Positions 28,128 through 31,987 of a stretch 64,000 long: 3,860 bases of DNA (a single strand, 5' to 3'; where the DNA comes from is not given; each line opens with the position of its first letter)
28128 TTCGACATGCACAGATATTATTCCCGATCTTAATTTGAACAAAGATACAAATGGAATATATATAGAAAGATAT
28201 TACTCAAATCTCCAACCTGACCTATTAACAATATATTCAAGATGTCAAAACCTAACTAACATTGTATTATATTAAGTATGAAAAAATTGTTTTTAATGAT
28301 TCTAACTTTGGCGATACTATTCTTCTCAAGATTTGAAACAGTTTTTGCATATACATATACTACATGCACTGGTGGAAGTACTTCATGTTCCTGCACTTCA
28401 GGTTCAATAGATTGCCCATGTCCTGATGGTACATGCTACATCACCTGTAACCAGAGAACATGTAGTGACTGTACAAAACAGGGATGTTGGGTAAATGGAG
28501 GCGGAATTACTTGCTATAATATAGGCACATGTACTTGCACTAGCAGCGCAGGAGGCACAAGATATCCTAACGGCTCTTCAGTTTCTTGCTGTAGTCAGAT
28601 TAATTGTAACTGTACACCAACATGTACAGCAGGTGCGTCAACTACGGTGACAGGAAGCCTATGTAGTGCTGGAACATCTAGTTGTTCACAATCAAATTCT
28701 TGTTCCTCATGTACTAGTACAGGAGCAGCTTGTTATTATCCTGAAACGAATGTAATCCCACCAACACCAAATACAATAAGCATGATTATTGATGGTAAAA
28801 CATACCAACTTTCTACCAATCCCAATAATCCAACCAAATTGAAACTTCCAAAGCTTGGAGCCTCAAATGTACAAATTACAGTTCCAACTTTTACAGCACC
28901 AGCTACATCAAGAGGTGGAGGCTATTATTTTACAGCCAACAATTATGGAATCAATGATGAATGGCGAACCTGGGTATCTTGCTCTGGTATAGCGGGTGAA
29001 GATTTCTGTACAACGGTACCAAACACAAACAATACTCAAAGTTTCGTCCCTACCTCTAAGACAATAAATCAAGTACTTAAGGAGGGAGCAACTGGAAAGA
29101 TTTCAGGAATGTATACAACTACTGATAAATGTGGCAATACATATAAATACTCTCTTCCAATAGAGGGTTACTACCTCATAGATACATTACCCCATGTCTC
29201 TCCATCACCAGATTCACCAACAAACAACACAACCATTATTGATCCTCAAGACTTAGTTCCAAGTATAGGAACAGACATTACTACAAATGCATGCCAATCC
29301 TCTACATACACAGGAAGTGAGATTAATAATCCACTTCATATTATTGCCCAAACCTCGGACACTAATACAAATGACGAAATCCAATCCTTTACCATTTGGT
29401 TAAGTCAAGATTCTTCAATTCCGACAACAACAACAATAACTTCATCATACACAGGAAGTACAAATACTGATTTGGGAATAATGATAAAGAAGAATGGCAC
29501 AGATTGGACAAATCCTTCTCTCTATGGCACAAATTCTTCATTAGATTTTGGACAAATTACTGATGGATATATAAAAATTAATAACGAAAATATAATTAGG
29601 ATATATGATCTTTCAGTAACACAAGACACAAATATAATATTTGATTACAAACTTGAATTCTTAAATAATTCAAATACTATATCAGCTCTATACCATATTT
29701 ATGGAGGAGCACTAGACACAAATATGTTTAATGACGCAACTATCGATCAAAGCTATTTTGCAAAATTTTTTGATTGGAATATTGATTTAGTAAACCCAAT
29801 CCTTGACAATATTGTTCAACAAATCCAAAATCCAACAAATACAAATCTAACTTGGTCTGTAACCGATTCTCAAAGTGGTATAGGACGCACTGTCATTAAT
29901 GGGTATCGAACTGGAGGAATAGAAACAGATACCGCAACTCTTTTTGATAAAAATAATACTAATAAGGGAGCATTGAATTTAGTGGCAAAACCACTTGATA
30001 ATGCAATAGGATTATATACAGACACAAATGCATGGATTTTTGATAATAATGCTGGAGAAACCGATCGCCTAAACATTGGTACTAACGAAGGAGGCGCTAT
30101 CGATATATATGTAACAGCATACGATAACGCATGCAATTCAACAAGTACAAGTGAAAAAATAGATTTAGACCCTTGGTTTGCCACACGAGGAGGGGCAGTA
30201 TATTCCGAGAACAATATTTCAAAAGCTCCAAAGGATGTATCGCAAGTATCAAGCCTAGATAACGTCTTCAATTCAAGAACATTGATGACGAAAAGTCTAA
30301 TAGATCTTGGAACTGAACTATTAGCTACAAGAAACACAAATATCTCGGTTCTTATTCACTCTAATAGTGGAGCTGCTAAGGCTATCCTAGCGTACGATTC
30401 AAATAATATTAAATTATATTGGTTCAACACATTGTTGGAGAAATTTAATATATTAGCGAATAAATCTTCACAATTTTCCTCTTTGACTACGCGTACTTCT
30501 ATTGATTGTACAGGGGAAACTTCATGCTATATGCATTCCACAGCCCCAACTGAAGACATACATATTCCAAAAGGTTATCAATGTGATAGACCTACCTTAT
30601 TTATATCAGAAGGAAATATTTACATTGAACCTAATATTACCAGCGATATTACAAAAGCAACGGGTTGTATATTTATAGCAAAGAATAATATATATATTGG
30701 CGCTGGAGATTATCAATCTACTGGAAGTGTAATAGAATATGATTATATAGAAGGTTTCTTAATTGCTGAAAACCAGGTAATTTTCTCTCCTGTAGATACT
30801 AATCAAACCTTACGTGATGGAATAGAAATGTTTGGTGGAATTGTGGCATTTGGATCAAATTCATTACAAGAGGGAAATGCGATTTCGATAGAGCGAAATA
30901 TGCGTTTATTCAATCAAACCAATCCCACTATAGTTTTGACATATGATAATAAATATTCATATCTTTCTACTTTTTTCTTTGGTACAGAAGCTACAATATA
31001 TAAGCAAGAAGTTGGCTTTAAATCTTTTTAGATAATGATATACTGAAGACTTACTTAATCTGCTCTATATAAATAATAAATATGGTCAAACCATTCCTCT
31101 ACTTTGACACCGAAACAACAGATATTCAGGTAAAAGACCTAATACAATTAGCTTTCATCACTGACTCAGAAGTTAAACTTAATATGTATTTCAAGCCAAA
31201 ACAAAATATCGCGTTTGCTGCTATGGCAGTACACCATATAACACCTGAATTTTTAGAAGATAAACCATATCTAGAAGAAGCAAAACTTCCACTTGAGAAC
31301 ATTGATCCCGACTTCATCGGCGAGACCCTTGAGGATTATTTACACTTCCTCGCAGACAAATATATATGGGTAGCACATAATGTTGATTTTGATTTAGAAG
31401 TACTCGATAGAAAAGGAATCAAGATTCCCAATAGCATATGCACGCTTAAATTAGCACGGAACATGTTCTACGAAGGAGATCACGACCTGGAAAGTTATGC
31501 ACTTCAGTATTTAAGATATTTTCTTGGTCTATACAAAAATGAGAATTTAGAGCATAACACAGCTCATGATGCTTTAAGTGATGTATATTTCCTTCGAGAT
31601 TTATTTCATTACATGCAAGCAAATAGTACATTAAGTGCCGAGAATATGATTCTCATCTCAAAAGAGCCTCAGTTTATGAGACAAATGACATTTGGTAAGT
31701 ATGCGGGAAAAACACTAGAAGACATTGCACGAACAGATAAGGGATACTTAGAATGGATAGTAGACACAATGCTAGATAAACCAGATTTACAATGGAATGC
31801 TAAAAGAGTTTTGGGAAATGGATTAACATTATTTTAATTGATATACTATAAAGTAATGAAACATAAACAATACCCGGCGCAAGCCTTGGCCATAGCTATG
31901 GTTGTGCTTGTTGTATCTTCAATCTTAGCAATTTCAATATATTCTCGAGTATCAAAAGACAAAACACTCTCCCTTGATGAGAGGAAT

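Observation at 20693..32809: Candidate disulfide-dependent cell-surface system: a Trx-CcdA fusion plus tandemly duplicated anchored/secreted Cys-rich gene pairs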

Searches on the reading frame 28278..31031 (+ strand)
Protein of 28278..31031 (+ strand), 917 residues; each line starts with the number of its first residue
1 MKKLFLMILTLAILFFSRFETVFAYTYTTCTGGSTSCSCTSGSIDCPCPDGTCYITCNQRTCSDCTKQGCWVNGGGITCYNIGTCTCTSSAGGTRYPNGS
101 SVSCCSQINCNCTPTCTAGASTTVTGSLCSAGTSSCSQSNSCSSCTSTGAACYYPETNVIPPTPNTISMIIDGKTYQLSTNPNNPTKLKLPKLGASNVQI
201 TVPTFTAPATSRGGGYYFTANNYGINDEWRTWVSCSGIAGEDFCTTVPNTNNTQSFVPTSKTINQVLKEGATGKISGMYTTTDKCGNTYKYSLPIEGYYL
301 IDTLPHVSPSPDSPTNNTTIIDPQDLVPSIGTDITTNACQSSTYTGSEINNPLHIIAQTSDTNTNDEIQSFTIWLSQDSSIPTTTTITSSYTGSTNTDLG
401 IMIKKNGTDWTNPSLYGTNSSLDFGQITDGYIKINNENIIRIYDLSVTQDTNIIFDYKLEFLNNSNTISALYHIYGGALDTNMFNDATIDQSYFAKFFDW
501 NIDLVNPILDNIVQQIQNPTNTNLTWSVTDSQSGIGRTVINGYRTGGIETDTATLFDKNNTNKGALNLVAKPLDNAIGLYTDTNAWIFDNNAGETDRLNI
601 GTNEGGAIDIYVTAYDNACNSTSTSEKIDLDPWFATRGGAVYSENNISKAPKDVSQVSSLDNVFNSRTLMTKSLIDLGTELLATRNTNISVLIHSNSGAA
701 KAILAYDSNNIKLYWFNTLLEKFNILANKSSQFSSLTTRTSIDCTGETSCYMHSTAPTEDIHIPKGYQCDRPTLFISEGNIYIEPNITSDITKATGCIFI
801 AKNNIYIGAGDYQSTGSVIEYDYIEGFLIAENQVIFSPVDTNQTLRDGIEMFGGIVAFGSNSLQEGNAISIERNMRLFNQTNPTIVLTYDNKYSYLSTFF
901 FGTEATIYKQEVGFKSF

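Call 3: search_protein_families(library=pfam, proteins=[window:28278-31031:+], max_evalue=1)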
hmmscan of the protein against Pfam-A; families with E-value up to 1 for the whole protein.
window:28278-31031:+ (917 aa): 2 families
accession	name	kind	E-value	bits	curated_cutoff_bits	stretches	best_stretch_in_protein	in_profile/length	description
PF11453.13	DUF2950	-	0.25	10.9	20.2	1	558-618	65-127/274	Protein of unknown function (DUF2950)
PF12868.12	DUF3824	-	0.32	12.1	22.7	1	150-187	74-111/148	Domain of unknwon function (DUF3824)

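Call 9: search_protein_families(library=ncbifam, proteins=[window:28278-31031:+], max_evalue=1)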
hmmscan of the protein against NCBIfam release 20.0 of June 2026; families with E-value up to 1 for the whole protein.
window:28278-31031:+ (917 aa): 0 families

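Call 86: search_protein_families(library=phrogs, proteins=[window:28278-31031:+], max_evalue=0.01)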
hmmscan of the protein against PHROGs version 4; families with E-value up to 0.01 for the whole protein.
window:28278-31031:+ (917 aa): 0 families

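Call 87: search_protein_families(library=padloc, proteins=[window:28278-31031:+], max_evalue=0.01)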
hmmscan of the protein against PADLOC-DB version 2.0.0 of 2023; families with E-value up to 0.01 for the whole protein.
window:28278-31031:+ (917 aa): 0 families

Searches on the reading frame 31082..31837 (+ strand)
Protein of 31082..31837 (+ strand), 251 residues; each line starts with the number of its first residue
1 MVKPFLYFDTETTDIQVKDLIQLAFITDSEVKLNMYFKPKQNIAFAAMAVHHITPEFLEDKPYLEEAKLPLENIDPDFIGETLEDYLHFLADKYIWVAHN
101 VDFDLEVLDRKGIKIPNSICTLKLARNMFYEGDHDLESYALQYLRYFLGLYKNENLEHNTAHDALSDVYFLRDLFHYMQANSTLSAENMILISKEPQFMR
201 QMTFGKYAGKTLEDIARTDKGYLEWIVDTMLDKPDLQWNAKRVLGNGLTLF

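Call 3: search_protein_families(library=pfam, proteins=[window:31082-31837:+], max_evalue=1)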
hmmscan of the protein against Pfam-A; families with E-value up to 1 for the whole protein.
window:31082-31837:+ (251 aa): 4 families
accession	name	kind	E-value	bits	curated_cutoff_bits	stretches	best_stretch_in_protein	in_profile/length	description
PF00929.31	RNase_T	-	8.2e-11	43.2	24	1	7-169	2-158/164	Exonuclease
PF20600.3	ExoX-like_C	-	1.2e-10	41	26.5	1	202-227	1-26/30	Exodeoxyribonuclease X-like C-terminal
PF01612.26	DNA_pol_A_exo1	-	5e-09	36.6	23.6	1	88-179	70-169/173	3'-5' exonuclease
PF12843.12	QSregVF_b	-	0.034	14.4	22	1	200-226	11-34/66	Putative quorum-sensing-regulated virulence factor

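Call 9: search_protein_families(library=ncbifam, proteins=[window:31082-31837:+], max_evalue=1)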
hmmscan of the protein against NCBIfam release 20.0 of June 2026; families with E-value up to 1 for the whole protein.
window:31082-31837:+ (251 aa): 17 families
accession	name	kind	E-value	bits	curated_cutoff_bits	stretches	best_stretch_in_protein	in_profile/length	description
NF005937.0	PRK07983.1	equivalog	5.7e-33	113.9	202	1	8-246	5-219/220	exodeoxyribonuclease X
NF004963.0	PRK06309.1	equivalog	8.2e-21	74.7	245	1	5-235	4-217/232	DNA polymerase III subunit epsilon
NF004964.0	PRK06310.1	equivalog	2.4e-17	63.2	236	1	5-233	9-221/250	DNA polymerase III subunit epsilon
TIGR01406.1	dnaQ_proteo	equivalog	4.1e-10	39.7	222.7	1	9-194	6-183/231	DNA polymerase III subunit epsilon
TIGR00573.1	dnaq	subfamily_domain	3e-09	36.7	71.5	1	32-190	42-185/217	exonuclease, DNA polymerase III, epsilon subunit family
NF004316.1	PRK05711.1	equivalog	2.9e-08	33.6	196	1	8-180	6-171/234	DNA polymerase III subunit epsilon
NF006316.0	PRK08517.1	equivalog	7.9e-08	31.9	247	1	80-201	137-255/270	3'-5' exonuclease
TIGR01405.1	polC_Gram_pos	equivalog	8.3e-08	30.4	1043.45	1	5-183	191-355/1211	DNA polymerase III subunit alpha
NF005906.0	PRK07883.1-4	equivalog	2.3e-07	29.5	495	1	79-184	73-177/563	DEDD exonuclease domain-containing protein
NF001688.0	PRK00448.1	equivalog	1.6e-06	26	873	1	5-181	425-591/1445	PolC-type DNA polymerase III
NF005981.0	PRK08074.1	equivalog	3.2e-06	25.4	789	1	83-177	75-164/931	ATP-dependent DNA helicase DinG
TIGR01407.1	dinG_rel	hypoth_equivalog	1.1e-05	23.9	547.7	1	88-175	76-158/889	putative DnaQ family exonuclease/DinG family helicase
NF005289.0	PRK06807.1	equivalog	1.4e-05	24.5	335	1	8-174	13-164/313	3'-5' exonuclease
NF004719.0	PRK06063.1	equivalog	5.6e-05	22.2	389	1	81-177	84-175/331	DEDDh family exonuclease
NF005907.0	PRK07883.1-5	equivalog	0.00014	20.4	454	1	79-197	95-214/584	DEDD exonuclease domain-containing protein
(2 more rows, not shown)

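Call 87: search_protein_families(library=padloc, proteins=[window:31082-31837:+], max_evalue=0.01)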
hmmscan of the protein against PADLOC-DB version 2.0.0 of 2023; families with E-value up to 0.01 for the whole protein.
window:31082-31837:+ (251 aa): 2 families
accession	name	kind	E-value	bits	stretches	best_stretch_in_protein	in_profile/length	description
PDLC01247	DEDDh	-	5.2e-25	86.7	1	7-175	2-138/139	"CAS-I,CAS-II,CAS-III,CAS-IV,CAS-V,CAS-VI; associated"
PDLC05027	PDC-S48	-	6.8e-05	20.1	1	93-183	84-171/411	-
